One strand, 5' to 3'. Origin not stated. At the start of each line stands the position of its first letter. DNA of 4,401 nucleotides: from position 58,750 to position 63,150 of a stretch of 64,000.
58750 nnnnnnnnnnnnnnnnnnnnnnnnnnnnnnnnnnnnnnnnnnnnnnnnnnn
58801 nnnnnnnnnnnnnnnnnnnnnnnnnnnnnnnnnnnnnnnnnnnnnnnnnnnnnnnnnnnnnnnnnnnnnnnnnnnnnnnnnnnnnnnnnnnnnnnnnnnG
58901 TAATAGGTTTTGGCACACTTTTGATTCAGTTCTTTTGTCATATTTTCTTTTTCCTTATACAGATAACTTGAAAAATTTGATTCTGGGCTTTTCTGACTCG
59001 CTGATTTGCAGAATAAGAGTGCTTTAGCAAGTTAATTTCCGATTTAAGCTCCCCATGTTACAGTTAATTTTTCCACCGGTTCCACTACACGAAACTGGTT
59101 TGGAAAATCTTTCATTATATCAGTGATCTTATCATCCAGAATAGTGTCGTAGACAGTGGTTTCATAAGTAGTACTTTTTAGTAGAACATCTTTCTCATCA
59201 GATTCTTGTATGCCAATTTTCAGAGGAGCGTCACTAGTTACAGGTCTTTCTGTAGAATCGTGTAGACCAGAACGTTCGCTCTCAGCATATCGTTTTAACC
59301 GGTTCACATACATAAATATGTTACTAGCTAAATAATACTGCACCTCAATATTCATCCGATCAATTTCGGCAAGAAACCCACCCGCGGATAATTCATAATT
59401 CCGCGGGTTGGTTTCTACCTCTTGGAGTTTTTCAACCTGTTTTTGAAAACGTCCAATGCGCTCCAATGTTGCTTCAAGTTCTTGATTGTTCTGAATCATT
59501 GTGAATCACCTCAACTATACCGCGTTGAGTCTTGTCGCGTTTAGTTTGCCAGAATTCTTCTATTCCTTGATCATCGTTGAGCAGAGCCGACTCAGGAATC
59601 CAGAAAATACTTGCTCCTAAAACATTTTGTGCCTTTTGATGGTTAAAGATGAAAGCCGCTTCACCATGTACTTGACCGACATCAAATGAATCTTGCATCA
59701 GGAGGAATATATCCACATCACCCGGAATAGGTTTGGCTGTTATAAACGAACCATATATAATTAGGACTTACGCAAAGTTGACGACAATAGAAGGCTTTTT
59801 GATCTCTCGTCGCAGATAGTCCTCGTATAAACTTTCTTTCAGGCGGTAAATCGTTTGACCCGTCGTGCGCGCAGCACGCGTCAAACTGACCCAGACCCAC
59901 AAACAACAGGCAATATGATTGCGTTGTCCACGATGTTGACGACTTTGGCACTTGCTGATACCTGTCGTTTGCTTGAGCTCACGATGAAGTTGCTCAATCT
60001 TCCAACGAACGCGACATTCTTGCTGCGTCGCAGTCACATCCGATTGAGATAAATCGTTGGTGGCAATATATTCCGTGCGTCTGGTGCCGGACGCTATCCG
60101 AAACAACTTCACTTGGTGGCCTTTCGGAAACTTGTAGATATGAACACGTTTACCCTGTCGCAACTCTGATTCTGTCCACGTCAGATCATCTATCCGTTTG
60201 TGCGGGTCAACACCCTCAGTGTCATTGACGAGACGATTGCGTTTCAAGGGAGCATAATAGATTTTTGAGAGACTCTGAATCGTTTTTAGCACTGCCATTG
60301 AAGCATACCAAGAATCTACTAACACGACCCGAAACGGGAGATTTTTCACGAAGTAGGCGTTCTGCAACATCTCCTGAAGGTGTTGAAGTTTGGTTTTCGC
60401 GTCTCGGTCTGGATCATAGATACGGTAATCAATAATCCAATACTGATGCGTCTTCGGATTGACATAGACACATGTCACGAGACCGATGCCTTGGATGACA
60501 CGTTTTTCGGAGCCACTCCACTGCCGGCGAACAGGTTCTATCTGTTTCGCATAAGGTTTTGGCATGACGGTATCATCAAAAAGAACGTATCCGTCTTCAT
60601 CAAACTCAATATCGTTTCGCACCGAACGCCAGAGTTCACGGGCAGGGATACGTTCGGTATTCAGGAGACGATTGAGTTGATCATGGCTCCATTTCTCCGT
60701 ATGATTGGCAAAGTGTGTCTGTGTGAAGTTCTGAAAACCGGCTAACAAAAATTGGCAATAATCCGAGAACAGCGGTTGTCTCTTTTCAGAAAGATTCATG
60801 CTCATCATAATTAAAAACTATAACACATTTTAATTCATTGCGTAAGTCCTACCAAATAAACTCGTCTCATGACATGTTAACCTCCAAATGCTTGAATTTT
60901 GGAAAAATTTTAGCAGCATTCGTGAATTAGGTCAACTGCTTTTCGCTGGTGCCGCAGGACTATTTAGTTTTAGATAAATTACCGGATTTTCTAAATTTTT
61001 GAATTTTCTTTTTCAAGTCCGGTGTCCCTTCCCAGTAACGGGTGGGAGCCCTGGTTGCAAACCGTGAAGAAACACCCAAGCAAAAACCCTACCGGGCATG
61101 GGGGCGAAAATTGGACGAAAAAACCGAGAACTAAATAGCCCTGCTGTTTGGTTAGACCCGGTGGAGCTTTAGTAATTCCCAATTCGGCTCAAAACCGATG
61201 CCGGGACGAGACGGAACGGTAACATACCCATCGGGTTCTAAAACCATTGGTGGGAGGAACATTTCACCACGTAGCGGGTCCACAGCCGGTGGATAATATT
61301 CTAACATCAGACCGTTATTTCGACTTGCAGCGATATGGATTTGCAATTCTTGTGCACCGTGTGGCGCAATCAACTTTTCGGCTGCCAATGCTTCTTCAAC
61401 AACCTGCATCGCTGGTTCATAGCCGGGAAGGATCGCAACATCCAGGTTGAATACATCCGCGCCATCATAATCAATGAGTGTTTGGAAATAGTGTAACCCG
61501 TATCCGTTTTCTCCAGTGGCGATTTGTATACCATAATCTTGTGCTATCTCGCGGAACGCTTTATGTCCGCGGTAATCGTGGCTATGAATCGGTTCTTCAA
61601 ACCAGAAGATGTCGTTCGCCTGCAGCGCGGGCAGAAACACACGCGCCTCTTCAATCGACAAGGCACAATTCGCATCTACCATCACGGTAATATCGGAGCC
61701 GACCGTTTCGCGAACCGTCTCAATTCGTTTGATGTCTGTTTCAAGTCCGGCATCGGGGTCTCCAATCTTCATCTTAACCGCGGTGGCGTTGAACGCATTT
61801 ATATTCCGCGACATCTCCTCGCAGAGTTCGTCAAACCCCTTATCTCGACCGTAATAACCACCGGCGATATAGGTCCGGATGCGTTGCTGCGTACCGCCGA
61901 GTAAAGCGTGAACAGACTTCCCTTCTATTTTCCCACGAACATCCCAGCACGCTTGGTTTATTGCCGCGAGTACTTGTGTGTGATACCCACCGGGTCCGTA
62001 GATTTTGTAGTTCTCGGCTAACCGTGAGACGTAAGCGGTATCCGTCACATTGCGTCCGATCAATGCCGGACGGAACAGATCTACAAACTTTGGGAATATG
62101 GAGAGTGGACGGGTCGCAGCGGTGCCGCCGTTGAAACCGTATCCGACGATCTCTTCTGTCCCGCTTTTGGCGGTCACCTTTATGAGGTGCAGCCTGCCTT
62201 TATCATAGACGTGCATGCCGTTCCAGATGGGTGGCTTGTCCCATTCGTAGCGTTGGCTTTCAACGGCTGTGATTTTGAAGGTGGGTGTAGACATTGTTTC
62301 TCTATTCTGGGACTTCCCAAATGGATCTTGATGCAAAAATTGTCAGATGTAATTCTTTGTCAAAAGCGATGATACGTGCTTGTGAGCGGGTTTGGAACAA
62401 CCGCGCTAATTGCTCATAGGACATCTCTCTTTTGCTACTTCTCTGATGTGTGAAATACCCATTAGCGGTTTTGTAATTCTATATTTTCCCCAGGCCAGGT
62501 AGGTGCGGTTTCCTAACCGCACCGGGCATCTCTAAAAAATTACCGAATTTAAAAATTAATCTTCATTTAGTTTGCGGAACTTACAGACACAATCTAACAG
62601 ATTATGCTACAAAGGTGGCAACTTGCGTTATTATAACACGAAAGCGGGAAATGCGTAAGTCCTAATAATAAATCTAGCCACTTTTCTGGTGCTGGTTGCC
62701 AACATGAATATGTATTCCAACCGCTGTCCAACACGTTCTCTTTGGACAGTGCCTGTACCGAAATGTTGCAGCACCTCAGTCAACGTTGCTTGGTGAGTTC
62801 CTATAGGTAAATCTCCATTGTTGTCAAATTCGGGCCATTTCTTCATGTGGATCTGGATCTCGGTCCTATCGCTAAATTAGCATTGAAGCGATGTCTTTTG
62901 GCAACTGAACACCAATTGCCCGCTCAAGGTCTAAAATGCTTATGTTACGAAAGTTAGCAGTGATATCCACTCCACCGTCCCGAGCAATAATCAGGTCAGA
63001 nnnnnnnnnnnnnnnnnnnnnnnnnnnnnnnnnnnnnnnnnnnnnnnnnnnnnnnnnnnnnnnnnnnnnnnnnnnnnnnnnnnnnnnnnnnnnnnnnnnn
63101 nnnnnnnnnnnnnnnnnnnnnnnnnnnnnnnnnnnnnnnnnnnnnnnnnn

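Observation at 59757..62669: IS4/IS701-like element plus 1.8 kb of passenger DNA inserted as a single 2.9-kb unit into a nucleotidyltransferase gene; 5-bp ATAAT target duplication and in-frame reconstruction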

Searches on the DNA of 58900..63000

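Call 46: search_rna_families(source=window, start=58900, end=63000, threshold=evalue, max_evalue=1)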
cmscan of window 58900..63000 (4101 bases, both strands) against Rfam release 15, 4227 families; matches with E-value up to 1: 0.
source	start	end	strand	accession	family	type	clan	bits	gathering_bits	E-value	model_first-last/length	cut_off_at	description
